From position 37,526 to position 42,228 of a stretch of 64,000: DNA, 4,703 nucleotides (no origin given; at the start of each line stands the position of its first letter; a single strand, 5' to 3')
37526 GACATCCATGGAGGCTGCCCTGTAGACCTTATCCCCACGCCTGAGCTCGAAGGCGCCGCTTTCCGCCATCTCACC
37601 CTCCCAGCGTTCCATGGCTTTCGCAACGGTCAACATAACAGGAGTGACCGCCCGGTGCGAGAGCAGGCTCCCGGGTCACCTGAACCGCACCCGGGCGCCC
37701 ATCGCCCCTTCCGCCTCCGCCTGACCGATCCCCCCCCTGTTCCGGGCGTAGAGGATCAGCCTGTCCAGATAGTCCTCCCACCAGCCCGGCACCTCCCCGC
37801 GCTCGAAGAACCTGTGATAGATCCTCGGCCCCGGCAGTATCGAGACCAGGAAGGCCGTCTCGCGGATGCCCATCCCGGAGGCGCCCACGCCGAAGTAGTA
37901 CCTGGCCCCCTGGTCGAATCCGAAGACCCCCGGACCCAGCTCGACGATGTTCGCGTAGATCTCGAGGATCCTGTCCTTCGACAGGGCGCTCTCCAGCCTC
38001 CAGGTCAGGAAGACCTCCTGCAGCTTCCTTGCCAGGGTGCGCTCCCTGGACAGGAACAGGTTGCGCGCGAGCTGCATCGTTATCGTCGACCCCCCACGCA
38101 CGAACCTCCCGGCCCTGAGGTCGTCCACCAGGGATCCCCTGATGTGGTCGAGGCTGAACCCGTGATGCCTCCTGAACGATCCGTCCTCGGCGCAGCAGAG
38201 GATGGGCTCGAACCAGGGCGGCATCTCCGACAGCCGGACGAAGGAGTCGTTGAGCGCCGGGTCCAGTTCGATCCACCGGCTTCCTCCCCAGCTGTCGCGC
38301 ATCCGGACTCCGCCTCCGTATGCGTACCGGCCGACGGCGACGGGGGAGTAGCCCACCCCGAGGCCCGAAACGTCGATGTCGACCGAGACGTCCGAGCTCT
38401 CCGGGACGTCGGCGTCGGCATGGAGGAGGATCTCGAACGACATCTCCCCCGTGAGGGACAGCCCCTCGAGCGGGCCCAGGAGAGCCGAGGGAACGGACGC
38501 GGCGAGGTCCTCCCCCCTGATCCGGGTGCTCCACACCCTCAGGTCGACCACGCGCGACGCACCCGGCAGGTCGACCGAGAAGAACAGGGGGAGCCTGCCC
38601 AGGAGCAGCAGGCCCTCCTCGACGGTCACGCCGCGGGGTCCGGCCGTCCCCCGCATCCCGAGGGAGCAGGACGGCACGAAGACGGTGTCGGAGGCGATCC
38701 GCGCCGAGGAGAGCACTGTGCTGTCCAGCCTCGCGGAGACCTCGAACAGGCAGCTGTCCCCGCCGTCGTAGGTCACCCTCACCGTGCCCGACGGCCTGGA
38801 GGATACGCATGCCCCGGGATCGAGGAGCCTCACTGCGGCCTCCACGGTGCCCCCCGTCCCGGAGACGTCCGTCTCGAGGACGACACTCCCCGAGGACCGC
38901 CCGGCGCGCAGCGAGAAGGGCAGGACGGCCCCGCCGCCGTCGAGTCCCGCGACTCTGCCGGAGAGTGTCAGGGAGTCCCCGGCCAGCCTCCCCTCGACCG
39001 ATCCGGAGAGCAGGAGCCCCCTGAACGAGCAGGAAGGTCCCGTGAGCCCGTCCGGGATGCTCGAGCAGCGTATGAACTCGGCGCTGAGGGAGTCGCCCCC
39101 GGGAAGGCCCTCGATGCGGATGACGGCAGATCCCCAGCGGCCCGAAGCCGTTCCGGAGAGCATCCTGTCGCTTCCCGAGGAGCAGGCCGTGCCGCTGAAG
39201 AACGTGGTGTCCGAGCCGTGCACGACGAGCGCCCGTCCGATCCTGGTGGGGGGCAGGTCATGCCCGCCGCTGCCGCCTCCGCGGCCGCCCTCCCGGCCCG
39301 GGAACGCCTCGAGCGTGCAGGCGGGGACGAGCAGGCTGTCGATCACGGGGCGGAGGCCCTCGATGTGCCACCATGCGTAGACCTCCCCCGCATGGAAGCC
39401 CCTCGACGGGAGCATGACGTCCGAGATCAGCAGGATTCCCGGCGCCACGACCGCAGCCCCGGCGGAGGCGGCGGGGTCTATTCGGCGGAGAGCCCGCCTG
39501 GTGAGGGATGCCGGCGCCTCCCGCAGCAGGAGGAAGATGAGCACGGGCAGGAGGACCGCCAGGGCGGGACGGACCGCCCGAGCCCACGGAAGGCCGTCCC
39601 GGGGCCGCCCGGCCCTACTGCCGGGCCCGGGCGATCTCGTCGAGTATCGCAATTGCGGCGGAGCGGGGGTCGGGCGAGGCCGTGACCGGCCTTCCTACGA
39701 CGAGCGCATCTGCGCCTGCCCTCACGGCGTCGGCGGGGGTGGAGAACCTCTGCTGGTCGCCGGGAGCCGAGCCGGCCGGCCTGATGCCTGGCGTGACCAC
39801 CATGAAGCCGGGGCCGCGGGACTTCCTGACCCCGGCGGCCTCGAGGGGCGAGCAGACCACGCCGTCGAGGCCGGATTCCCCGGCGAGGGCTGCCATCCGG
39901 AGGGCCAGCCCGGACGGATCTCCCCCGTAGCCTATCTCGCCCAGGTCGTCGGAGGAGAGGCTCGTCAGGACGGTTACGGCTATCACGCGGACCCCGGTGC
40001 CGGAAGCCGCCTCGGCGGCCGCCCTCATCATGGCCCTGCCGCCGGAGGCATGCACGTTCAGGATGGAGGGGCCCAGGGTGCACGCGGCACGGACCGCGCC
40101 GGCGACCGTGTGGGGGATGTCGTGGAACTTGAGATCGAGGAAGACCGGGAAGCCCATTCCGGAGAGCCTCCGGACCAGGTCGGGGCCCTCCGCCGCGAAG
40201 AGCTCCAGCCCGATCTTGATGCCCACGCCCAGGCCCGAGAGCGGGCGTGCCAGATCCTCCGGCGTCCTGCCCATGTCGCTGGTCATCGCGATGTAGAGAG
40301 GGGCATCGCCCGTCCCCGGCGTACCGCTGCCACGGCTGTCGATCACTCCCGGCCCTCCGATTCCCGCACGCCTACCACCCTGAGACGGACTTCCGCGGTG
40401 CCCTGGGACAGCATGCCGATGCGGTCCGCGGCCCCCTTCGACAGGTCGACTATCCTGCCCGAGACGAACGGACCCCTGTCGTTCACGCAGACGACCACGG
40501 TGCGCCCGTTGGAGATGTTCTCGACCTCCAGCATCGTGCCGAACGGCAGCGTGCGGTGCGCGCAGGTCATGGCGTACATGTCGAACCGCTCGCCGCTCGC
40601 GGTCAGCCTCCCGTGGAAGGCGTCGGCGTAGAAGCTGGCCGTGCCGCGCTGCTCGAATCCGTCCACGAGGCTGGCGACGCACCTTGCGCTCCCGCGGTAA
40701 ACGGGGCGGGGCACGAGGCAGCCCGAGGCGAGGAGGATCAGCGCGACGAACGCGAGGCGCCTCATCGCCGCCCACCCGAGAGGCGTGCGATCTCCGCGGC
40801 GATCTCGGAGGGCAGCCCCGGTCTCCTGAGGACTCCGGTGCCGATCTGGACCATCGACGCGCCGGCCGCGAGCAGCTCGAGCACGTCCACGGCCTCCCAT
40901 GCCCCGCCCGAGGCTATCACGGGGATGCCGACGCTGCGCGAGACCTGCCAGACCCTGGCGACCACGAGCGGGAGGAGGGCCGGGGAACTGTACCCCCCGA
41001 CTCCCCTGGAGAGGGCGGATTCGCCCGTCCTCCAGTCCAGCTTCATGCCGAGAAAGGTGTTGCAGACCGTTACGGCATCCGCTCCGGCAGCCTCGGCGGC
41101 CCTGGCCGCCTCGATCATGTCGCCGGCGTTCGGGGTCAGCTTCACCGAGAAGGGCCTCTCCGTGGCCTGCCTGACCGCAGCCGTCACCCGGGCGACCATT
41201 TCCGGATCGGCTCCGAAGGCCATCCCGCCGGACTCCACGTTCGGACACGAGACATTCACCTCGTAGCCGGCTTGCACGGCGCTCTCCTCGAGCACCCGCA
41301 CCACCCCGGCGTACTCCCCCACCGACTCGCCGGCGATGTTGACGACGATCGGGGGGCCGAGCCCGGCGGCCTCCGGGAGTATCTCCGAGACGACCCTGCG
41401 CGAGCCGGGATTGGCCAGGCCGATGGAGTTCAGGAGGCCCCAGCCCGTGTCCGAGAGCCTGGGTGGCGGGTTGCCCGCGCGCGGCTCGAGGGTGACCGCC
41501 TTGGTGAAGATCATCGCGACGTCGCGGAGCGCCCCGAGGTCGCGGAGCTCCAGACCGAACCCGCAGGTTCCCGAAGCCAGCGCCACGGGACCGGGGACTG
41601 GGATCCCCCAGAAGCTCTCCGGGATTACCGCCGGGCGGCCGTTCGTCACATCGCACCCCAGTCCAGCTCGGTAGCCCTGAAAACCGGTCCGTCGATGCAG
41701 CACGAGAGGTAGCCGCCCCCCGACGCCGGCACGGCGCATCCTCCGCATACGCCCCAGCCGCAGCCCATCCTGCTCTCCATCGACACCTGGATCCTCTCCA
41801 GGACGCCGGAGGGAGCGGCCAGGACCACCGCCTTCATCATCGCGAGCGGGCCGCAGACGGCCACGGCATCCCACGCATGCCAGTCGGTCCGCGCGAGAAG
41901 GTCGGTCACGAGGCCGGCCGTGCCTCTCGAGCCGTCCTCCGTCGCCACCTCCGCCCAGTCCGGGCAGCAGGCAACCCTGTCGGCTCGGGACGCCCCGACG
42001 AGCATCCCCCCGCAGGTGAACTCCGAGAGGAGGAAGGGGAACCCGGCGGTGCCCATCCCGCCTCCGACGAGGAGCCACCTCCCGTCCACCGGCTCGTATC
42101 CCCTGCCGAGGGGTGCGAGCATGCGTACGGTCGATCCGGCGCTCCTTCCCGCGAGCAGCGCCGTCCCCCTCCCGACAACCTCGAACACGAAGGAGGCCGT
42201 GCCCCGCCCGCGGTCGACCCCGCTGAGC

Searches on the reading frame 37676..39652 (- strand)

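Call 69: search_protein_families(library=pfam, proteins=[window:37676-39652:-], max_evalue=0.0001)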
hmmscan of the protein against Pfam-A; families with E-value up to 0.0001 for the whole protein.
window:37676-39652:- (658 aa): 1 family
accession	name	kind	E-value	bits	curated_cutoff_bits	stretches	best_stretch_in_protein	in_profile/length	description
PF00912.28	Transgly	-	4.6e-44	150.4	27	1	467-614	12-159/178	Transglycosylase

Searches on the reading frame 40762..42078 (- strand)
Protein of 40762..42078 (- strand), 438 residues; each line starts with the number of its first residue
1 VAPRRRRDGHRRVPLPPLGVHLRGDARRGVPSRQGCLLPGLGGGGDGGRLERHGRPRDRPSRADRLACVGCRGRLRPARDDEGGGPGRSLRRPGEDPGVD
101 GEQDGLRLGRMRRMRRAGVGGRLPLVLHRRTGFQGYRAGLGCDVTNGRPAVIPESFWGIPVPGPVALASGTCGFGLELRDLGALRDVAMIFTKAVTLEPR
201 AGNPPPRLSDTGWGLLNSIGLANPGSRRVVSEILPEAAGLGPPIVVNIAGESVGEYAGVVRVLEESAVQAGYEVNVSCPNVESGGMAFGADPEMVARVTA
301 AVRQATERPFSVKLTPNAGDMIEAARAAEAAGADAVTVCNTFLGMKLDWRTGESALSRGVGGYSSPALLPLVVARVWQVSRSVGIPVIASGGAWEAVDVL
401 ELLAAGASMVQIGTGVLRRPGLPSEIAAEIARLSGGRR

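Call 69: search_protein_families(library=pfam, proteins=[window:40762-42078:-], max_evalue=0.0001)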
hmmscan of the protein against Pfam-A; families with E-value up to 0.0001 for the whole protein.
window:40762-42078:- (438 aa): 3 families
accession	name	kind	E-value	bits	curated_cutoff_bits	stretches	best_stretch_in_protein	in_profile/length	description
PF01180.27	DHO_dh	-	2.7e-58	197.9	27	1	155-431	5-288/291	Dihydroorotate dehydrogenase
PF01207.24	Dus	-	1e-09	38.4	20.4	1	243-425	55-226/311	Dihydrouridine synthase (Dus)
PF03060.21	NMO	-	1.4e-07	31.6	28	1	322-417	146-226/331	Nitronate monooxygenase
